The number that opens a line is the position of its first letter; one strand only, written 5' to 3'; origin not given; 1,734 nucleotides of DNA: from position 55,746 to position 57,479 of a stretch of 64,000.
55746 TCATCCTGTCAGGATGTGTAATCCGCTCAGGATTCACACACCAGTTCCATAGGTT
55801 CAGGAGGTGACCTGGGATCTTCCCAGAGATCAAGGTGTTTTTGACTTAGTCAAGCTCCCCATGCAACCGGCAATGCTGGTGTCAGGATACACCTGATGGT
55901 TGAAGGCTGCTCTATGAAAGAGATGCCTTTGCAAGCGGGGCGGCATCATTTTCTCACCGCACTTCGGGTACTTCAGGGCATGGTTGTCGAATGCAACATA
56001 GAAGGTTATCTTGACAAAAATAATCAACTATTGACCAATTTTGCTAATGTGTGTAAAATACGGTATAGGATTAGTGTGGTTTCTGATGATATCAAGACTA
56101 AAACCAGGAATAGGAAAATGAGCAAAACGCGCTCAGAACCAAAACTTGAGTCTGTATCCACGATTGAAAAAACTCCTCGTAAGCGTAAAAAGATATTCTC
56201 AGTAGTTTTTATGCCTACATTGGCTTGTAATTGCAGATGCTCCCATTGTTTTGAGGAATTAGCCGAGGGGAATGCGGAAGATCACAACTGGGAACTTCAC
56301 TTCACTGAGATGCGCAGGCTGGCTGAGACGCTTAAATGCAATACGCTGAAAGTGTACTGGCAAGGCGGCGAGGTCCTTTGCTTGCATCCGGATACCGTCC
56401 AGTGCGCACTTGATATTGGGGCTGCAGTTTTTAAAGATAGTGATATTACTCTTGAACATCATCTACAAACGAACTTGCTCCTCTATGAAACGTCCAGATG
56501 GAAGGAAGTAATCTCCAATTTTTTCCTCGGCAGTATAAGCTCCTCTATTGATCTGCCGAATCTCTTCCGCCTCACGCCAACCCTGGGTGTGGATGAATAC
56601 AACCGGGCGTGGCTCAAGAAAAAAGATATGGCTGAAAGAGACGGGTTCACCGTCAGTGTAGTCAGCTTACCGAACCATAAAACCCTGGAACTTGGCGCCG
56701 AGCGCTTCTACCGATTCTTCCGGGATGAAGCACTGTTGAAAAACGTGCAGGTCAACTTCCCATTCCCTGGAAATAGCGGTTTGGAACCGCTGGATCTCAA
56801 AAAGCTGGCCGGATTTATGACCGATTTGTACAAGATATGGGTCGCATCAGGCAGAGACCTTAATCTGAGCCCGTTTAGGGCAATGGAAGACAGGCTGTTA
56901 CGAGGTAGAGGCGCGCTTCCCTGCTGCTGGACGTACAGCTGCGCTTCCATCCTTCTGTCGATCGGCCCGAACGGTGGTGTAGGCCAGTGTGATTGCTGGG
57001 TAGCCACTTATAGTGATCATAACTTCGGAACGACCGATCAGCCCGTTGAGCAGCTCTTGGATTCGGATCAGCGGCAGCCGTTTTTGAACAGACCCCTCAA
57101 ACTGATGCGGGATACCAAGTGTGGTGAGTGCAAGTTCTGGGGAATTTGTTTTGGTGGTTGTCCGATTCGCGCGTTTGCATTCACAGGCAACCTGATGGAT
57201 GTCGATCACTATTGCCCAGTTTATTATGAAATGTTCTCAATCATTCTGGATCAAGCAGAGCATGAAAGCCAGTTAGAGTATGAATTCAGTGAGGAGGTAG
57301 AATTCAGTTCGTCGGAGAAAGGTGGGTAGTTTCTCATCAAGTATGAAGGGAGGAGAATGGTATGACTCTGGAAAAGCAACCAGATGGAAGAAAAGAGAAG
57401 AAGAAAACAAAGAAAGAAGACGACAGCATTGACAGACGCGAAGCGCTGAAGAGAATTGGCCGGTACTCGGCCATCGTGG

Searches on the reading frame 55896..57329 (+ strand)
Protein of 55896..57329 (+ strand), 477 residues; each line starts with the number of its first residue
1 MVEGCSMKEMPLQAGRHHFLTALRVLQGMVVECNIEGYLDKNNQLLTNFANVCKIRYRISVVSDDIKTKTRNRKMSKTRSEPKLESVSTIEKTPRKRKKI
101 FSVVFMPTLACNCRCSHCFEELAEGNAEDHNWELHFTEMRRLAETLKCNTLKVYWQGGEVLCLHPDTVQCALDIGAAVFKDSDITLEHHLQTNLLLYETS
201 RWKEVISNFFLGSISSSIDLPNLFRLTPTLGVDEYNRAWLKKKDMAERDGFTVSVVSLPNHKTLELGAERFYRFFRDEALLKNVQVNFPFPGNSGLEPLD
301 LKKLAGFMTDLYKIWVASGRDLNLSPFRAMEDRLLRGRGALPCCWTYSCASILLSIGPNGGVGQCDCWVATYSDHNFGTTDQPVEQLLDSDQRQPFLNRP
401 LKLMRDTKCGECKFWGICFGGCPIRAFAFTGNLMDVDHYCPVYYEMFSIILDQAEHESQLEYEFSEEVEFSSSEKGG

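Call 4: search_protein_families(library=ncbifam, proteins=[window:55896-57329:+], max_evalue=0.01)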
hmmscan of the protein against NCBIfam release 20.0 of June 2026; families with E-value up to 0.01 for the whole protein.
window:55896-57329:+ (477 aa): 35 families (the best 25 are shown)
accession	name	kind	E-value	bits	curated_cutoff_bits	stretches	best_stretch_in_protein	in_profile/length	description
NF041298.1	rSAM_mat_DynA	equivalog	2.8e-25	89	450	1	103-451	3-350/356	dynobactin maturation radical SAM/SPASM protein DynA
TIGR04083.1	rSAM_pep_methan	hypoth_equivalog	1.9e-22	79.7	300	1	103-459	2-348/376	TIGR04083 family peptide-modifying radical SAM enzyme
NF041300.1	rSAM_mat_DarW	exception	7.7e-19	67.8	650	1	90-426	31-370/415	radical SAM/SPASM peptide maturase DarW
TIGR03942.1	sulfatase_rSAM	equivalog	1.3e-18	67.2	349.45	1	109-452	9-355/363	anaerobic sulfatase maturase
NF038005.1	rSAM_mat_DarE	equivalog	1.8e-18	66.5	650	2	302-424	279-402/432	darobactin maturation radical SAM/SPASM protein DarE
NF010321.0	PRK13758.1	equivalog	4e-12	46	441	1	109-449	13-357/370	anaerobic sulfatase-maturase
TIGR04085.1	rSAM_more_4Fe4S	domain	5.2e-11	42.8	27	1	354-440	7-93/93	SPASM domain-containing protein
TIGR03978.1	rSAM_paired_1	equivalog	1.5e-08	33.8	370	1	64-219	43-199/466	His-Xaa-Ser system radical SAM maturase HxsB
TIGR04280.1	geopep_mat_rSAM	hypoth_equivalog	2.6e-08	33.3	400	1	66-164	50-148/428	geopeptide radical SAM maturase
TIGR03906.1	quino_hemo_SAM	equivalog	8.4e-08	31.3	453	1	307-443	305-436/467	quinohemoprotein amine dehydrogenase maturation protein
TIGR04347.1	pseudo_SAM_Halo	equivalog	1.7e-07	30.8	525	1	362-440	307-383/390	TIGR04347 family pseudo-SAM/SPASM protein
TIGR04261.1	rSAM_GlyRichRpt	subfamily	1.9e-07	30.4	310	1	107-434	3-339/363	cyclophane-forming radical SAM/SPASM peptide maturase GrrM/OscB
NF041718.1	rSAM_phane_AMC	equivalog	6.3e-07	28.7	425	1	102-223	7-123/362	cyclophane-forming radical SAM peptide maturase AmcB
TIGR04054.1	rSAM_NirJ1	equivalog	2e-06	26.7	650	1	101-161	36-94/387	putative heme d1 biosynthesis radical SAM protein NirJ1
NF047865.1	rSAM_PapB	equivalog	3.3e-06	26.6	340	1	353-433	253-327/330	PapB family radical SAM/SPASM ranthipeptide maturase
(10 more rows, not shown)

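Call 5: search_protein_families(library=pfam, proteins=[window:55896-57329:+], max_evalue=0.01)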
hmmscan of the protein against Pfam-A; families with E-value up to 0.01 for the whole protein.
window:55896-57329:+ (477 aa): 0 families

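Call 21: find_related_loci(query=A1, collection=genome_contigs, flank=10000)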
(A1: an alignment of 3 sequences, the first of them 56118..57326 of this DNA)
Query A1 (403 aa) in genome_contigs; peptide patterns used: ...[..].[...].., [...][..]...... (x = any residue, [..] = any of these).
164 stretches matched a pattern; 64 encode a relative of the query (tblastn E <= 1e-3); 64 distinct loci.
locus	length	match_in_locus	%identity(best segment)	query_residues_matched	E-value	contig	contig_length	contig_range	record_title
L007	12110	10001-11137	49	5-381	7e-128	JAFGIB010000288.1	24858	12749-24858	MAG: Deltaproteobacteria bacterium isolate Zod_Metabat.169 k87_9506074, whole genome shotgun sequence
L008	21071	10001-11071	37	27-374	3e-75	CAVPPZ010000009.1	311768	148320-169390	MAG: uncultured Candidatus Rokubacteria bacterium isolate MFD10007.bin.2.20 genome assembly, contig: contig_20975, whole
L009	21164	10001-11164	33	6-385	3e-74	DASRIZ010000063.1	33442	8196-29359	MAG TPA_asm: Blastocatellia bacterium isolate SMAG_U10123 k141_2560985, whole genome shotgun sequence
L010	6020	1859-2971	34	18-380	8e-74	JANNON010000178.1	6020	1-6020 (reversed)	MAG: Blastocatellia bacterium isolate SOY_34_metabat_33 SOY_34_k141_3437369, whole genome shotgun sequence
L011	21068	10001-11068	37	27-373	4e-73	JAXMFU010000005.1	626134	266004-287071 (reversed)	MAG: Candidatus Competibacteraceae bacterium isolate STL-PRO95 C1.169.fa-5, whole genome shotgun sequence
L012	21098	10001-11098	35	27-384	6e-72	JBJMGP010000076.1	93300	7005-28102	MAG: Pyrinomonadaceae bacterium isolate H1_16_all_fractions_metab_conc_65_66_15 k255_1920100, whole genome shotgun seque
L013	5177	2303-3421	34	21-385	3e-71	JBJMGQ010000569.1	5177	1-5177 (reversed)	MAG: Pyrinomonadaceae bacterium isolate H3_16_all_fractions_metab_conc_38_65_0 k255_8957180, whole genome shotgun sequen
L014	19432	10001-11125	34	20-385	8e-71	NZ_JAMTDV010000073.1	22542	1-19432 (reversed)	MAG: Accumulibacter sp. isolate SCELSE-7 NODE_2926_length_22542_cov_259.718593, whole genome shotgun sequence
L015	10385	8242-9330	35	27-380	9e-71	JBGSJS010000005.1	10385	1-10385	MAG: Desulfomonilaceae bacterium isolate JTS-AC162 k141_1311385, whole genome shotgun sequence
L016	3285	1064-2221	33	27-403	1e-70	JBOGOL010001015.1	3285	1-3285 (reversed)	MAG: Blastocatellia bacterium isolate M3-S_metawrap_bin.6 k127_2478756, whole genome shotgun sequence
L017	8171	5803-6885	36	22-373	6e-70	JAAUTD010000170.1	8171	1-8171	MAG: Synechococcaceae cyanobacterium SM1_2_3 NODE_3977_length_8171_cov_2.420686, whole genome shotgun sequence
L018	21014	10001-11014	36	27-355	3e-69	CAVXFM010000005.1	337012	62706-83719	MAG: uncultured delta proteobacterium isolate MFD02416.bin.1.343 genome assembly, contig: contig_11529, whole genome sho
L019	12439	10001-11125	32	2-373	2e-69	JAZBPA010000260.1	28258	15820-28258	MAG: Candidatus Competibacteraceae bacterium isolate bin.461 k117_5561238, whole genome shotgun sequence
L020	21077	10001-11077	35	27-376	1e-69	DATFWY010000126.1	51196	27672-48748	MAG TPA_asm: Blastocatellia bacterium isolate SMAG_U9503 k141_8361651, whole genome shotgun sequence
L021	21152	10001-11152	36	11-383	5e-69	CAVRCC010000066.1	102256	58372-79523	MAG: uncultured Gammaproteobacteria bacterium isolate MFD00032.bin.3.53 genome assembly, contig: contig_84770, whole gen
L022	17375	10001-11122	34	9-373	6e-69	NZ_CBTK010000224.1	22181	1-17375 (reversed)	Candidatus Contendobacter odensis Run_B_J11, whole genome shotgun sequence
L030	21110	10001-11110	35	13-373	2e-68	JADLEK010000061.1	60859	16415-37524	MAG: Gammaproteobacteria bacterium isolate SJ320 c_000001445462, whole genome shotgun sequence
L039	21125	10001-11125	34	5-374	6e-68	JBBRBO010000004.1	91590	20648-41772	MAG: Desulfomonilales bacterium isolate Co_metawrap_2348 Cmw_2348_k141_2096449_length_91590_cov_9.9963, whole genome sho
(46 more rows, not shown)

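Call 29: search_protein_families(library=ncbifam, proteins=[L022:10043-11185:+, L009:10049-11317:+, L007:9995-11164:+, L039:10052-11212:+, L020:9162-9980:+, L022:11304-11726:+, L030:11320-11937:+], max_evalue=0.001)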
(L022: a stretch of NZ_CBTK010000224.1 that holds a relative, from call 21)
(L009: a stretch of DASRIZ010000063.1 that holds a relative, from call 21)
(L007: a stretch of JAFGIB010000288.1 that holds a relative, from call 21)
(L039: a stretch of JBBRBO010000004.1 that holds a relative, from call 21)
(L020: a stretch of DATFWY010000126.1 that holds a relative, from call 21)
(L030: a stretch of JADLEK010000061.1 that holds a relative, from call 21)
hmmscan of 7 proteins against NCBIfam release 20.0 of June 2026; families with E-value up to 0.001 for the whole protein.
L022:10043-11185:+ (381 aa): 43 families (the best 25 are shown)
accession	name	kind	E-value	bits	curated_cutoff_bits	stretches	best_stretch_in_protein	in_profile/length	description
TIGR03942.1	sulfatase_rSAM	equivalog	8.5e-40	136.9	349.45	1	12-371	8-361/363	anaerobic sulfatase maturase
NF041298.1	rSAM_mat_DynA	equivalog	1.2e-37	129.7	450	1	10-365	6-351/356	dynobactin maturation radical SAM/SPASM protein DynA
NF041300.1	rSAM_mat_DarW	exception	8.2e-34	117.1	650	1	5-371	41-402/415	radical SAM/SPASM peptide maturase DarW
NF038005.1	rSAM_mat_DarE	equivalog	9e-27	93.9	650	1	7-337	76-402/432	darobactin maturation radical SAM/SPASM protein DarE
TIGR04083.1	rSAM_pep_methan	hypoth_equivalog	3.7e-26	91.9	300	1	8-375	3-352/376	TIGR04083 family peptide-modifying radical SAM enzyme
TIGR04261.1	rSAM_GlyRichRpt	subfamily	4.8e-26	91.6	310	1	11-347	3-339/363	cyclophane-forming radical SAM/SPASM peptide maturase GrrM/OscB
NF010321.0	PRK13758.1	equivalog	1.2e-20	74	441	1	2-362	2-357/370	anaerobic sulfatase-maturase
NF010308.0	PRK13745.1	equivalog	6.1e-18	64.9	484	1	14-341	23-358/412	anaerobic sulfatase-maturation protein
NF041718.1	rSAM_phane_AMC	equivalog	2.6e-17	62.9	425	1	6-350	7-342/362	cyclophane-forming radical SAM peptide maturase AmcB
NF047865.1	rSAM_PapB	equivalog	1.6e-16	60.4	340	1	6-345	4-326/330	PapB family radical SAM/SPASM ranthipeptide maturase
TIGR04085.1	rSAM_more_4Fe4S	domain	2.7e-14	53.4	27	1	263-353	5-93/93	SPASM domain-containing protein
TIGR03978.1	rSAM_paired_1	equivalog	5.1e-14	51.9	370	1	8-99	86-177/466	His-Xaa-Ser system radical SAM maturase HxsB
TIGR04051.1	rSAM_NirJ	equivalog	3.1e-13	49.4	515.45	1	14-355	11-348/354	heme d1 biosynthesis radical SAM protein NirJ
TIGR04280.1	geopep_mat_rSAM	hypoth_equivalog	5.3e-13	48.7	400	1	3-97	82-176/428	geopeptide radical SAM maturase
TIGR03906.1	quino_hemo_SAM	equivalog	3.4e-12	45.8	453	1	7-355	96-435/467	quinohemoprotein amine dehydrogenase maturation protein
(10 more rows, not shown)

L009:10049-11317:+ (423 aa): 46 families (the best 25 are shown)
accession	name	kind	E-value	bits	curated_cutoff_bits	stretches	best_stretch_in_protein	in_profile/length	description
NF041298.1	rSAM_mat_DynA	equivalog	1.9e-44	152.1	450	1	9-365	4-351/356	dynobactin maturation radical SAM/SPASM protein DynA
TIGR03942.1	sulfatase_rSAM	equivalog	8e-42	143.6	349.45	1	14-367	9-357/363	anaerobic sulfatase maturase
NF041300.1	rSAM_mat_DarW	exception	6.1e-36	124.1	650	1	5-369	40-400/415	radical SAM/SPASM peptide maturase DarW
TIGR04083.1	rSAM_pep_methan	hypoth_equivalog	1.8e-30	106.1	300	1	8-365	2-341/376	TIGR04083 family peptide-modifying radical SAM enzyme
NF038005.1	rSAM_mat_DarE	equivalog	4.7e-30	104.7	650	1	4-337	72-402/432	darobactin maturation radical SAM/SPASM protein DarE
TIGR04261.1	rSAM_GlyRichRpt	subfamily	3.6e-26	92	310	1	12-347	3-339/363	cyclophane-forming radical SAM/SPASM peptide maturase GrrM/OscB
NF010321.0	PRK13758.1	equivalog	9.8e-26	90.7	441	1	8-362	6-357/370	anaerobic sulfatase-maturase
NF041718.1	rSAM_phane_AMC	equivalog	5.9e-23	81.5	425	1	7-354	7-347/362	cyclophane-forming radical SAM peptide maturase AmcB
NF010308.0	PRK13745.1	equivalog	3.8e-22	78.8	484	1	14-364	22-382/412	anaerobic sulfatase-maturation protein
NF047865.1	rSAM_PapB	equivalog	9.2e-17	61.3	340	2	7-112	4-110/330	PapB family radical SAM/SPASM ranthipeptide maturase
TIGR04496.1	rSAM_XyeB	equivalog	4.4e-15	55.3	450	1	4-359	2-361/385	cyclophane-forming radical SAM/SPASM peptide maturase XyeB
NF041707.1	rSAM_YhhB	equivalog_domain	5.4e-15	55.2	445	1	13-365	9-363/369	cyclophane-forming radical SAM/SPASM peptide maturase YhhB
TIGR04085.1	rSAM_more_4Fe4S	domain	1.3e-13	51.1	27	1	263-353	5-93/93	SPASM domain-containing protein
TIGR03978.1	rSAM_paired_1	equivalog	3e-13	49.3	370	1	9-126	86-202/466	His-Xaa-Ser system radical SAM maturase HxsB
TIGR04051.1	rSAM_NirJ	equivalog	1.6e-12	47.1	515.45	1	256-356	252-349/354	heme d1 biosynthesis radical SAM protein NirJ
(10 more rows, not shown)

L007:9995-11164:+ (390 aa): 28 families (the best 25 are shown)
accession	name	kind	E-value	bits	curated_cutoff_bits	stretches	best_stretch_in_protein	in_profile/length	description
NF041298.1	rSAM_mat_DynA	equivalog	3.1e-29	102.1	450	1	28-376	4-349/356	dynobactin maturation radical SAM/SPASM protein DynA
TIGR03942.1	sulfatase_rSAM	equivalog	4e-23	82.1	349.45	1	33-377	9-354/363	anaerobic sulfatase maturase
TIGR04083.1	rSAM_pep_methan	hypoth_equivalog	2.6e-20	72.6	300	1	27-379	2-342/376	TIGR04083 family peptide-modifying radical SAM enzyme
NF038005.1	rSAM_mat_DarE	equivalog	1.7e-18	66.6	650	1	26-364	75-414/432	darobactin maturation radical SAM/SPASM protein DarE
NF041300.1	rSAM_mat_DarW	exception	2.1e-17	63.1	650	1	24-350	40-368/415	radical SAM/SPASM peptide maturase DarW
NF010308.0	PRK13745.1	equivalog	4.1e-12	45.7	484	1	265-375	273-380/412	anaerobic sulfatase-maturation protein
TIGR04085.1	rSAM_more_4Fe4S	domain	6.2e-12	45.8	27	1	277-366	5-93/93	SPASM domain-containing protein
NF010321.0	PRK13758.1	equivalog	1.8e-11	43.8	441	1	34-375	14-357/370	anaerobic sulfatase-maturase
TIGR04163.1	rSAM_cobopep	equivalog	1.8e-11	43.5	375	1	26-374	65-413/428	peptide-modifying radical SAM enzyme CbpB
NF041718.1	rSAM_phane_AMC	equivalog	3.3e-10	39.5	425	1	25-240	6-216/362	cyclophane-forming radical SAM peptide maturase AmcB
NF047865.1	rSAM_PapB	equivalog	6.3e-10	38.8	340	1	270-362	245-330/330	PapB family radical SAM/SPASM ranthipeptide maturase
TIGR04261.1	rSAM_GlyRichRpt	subfamily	7.7e-10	38.3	310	1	31-361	3-340/363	cyclophane-forming radical SAM/SPASM peptide maturase GrrM/OscB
TIGR04269.1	SAM_SPASM_FxsB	subfamily_domain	9.1e-10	38.1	370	1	33-368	10-353/363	FxsB family cyclophane-forming radical SAM/SPASM peptide maturase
TIGR03906.1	quino_hemo_SAM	equivalog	2.5e-09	36.3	453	1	277-367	350-434/467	quinohemoprotein amine dehydrogenase maturation protein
NF041707.1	rSAM_YhhB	equivalog_domain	9e-09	34.7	445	1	34-375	11-360/369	cyclophane-forming radical SAM/SPASM peptide maturase YhhB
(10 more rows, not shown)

L039:10052-11212:+ (387 aa): 31 families (the best 25 are shown)
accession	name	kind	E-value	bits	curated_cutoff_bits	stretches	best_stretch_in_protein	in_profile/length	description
NF041298.1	rSAM_mat_DynA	equivalog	3.3e-31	108.5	450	1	9-360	5-349/356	dynobactin maturation radical SAM/SPASM protein DynA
TIGR03942.1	sulfatase_rSAM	equivalog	5.6e-29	101.3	349.45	1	13-365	9-358/363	anaerobic sulfatase maturase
TIGR04083.1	rSAM_pep_methan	hypoth_equivalog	1.7e-27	96.3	300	1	7-369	2-349/376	TIGR04083 family peptide-modifying radical SAM enzyme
NF038005.1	rSAM_mat_DarE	equivalog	1.2e-19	70.4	650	2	208-333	280-401/432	darobactin maturation radical SAM/SPASM protein DarE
NF041300.1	rSAM_mat_DarW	exception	6.5e-18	64.8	650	1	5-366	41-400/415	radical SAM/SPASM peptide maturase DarW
NF010321.0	PRK13758.1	equivalog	1e-16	61.1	441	1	6-358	5-356/370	anaerobic sulfatase-maturase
TIGR04261.1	rSAM_GlyRichRpt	subfamily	3.3e-15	56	310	1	11-180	3-175/363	cyclophane-forming radical SAM/SPASM peptide maturase GrrM/OscB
NF010308.0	PRK13745.1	equivalog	3.4e-14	52.6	484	2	250-338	275-358/412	anaerobic sulfatase-maturation protein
TIGR04496.1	rSAM_XyeB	equivalog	4.2e-14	52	450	1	8-380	7-383/385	cyclophane-forming radical SAM/SPASM peptide maturase XyeB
TIGR04463.1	rSAM_vs_C_rich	equivalog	7.1e-14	51.4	525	2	5-100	82-174/438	TIGR04463 family radical SAM/SPASM RiPP maturase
TIGR04163.1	rSAM_cobopep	equivalog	1.1e-13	50.7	375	1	246-371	304-423/428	peptide-modifying radical SAM enzyme CbpB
NF041718.1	rSAM_phane_AMC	equivalog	1.8e-13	50.2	425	1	3-215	4-211/362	cyclophane-forming radical SAM peptide maturase AmcB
TIGR04085.1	rSAM_more_4Fe4S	domain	3.2e-12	46.7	27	1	258-350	2-93/93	SPASM domain-containing protein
TIGR04280.1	geopep_mat_rSAM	hypoth_equivalog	4e-11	42.5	400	2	302-344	362-404/428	geopeptide radical SAM maturase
NF041707.1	rSAM_YhhB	equivalog_domain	5.7e-11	41.9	445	1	13-358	10-359/369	cyclophane-forming radical SAM/SPASM peptide maturase YhhB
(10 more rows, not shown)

L020:9162-9980:+ (273 aa): 0 families

L022:11304-11726:+ (141 aa): 0 families

L030:11320-11937:+ (206 aa): 0 families

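Call 49: find_homologous_proteins(query=window:56118-57326:+, max_evalue=1e-20)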
Query window:56118-57326:+ (403 aa): 507 proteins with E <= 1e-20 among 4890 candidates; the best 120 are listed.
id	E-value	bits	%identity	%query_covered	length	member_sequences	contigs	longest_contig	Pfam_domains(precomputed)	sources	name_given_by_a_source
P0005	2.2e-283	957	100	100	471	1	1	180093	-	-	-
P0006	3.4e-218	742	79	96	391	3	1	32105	-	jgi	-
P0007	3.4e-215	733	75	100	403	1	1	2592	-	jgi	jgi:uncharacterized protein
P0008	6.8e-171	587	63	95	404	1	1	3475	-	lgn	-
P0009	5.7e-161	554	59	95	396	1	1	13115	PF13186.12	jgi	-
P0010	6.0e-155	534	59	91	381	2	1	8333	-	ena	-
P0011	6.5e-155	534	64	83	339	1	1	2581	-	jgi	jgi:radical SAM protein with 4Fe4S-binding SPASM domain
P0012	3.1e-152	525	56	95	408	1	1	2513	-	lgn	-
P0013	3.7e-152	525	57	95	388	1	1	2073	-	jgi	jgi:uncharacterized protein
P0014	6.5e-149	514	57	89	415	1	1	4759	-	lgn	-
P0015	3.4e-145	502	58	87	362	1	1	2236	-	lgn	-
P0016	7.5e-144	498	57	90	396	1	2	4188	-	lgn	-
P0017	1.0e-139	484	55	88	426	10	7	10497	-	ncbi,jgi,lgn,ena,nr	ncbi:MAG: hypothetical protein CL910_16005 [Deltaproteobacteria bacterium]|jgi:radical SAM protein w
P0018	5.2e-135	468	55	87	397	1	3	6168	-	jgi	-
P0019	1.7e-134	467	55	88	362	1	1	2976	PF13186.12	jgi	jgi:uncharacterized protein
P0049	1.0e-114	402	54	78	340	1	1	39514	-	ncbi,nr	ncbi:MAG: SPASM domain-containing protein [Candidatus Hydrogenedentes bacterium]|nr:SPASM domain-con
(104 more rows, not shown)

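Call 51: find_encoding_contigs(protein=P0006, flank=10000, max_places=2)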
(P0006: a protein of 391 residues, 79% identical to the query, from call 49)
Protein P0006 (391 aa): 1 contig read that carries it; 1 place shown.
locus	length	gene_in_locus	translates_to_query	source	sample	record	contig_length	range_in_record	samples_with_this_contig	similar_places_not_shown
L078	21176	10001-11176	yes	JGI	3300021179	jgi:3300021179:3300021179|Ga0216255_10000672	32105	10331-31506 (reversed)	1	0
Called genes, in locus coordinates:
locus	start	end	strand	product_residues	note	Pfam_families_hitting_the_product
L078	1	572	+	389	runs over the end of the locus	?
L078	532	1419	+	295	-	-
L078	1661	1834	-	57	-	PF18962:Por_Secre_tail (weak)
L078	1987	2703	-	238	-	-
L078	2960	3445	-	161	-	-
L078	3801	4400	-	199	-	-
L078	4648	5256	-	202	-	-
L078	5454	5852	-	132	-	-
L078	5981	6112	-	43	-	-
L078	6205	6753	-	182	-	PF00440:TetR_N, PF13305:TetR_C_33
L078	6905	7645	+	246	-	PF02525:Flavodoxin_2, PF03358:FMN_red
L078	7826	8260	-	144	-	-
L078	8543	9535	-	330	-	-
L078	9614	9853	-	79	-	-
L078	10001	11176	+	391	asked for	-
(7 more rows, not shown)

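Call 52: find_encoding_contigs(protein=P0049, flank=10000, max_places=2)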
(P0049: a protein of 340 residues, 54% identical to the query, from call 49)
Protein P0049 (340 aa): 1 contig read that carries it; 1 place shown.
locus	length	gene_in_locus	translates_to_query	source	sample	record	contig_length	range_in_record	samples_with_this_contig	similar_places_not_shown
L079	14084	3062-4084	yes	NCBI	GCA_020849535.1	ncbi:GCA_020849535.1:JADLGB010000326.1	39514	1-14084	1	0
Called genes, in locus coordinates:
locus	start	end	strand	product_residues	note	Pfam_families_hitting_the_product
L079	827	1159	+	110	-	-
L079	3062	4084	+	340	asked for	-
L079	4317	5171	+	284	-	-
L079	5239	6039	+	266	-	PF03781:FGE-sulfatase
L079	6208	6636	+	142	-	-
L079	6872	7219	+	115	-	-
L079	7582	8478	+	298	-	-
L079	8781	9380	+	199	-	-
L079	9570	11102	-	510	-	PF05368:NmrA, PF01370:Epimerase, PF13460:NAD_binding_10, PF11066:DUF2867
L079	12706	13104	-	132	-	PF13340:DUF4096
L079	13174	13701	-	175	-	PF03205:MobB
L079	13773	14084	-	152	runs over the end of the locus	PF02082:Rrf2, PF03444:WHD_HrcA (faint)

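Call 64: search_solved_structures(query=window:56118-57326:+, max_evalue=0.001)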
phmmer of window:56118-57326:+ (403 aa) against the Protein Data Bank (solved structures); distinct sequences matched with E-value up to 0.001: 2.
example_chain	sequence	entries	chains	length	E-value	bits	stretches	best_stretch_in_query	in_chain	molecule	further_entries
4k36_A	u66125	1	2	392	3.8e-11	45.5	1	34-375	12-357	Anaerobic sulfatase-maturating enzyme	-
4k37_A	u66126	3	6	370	3.8e-11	45.5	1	34-375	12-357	Anaerobic sulfatase-maturating enzyme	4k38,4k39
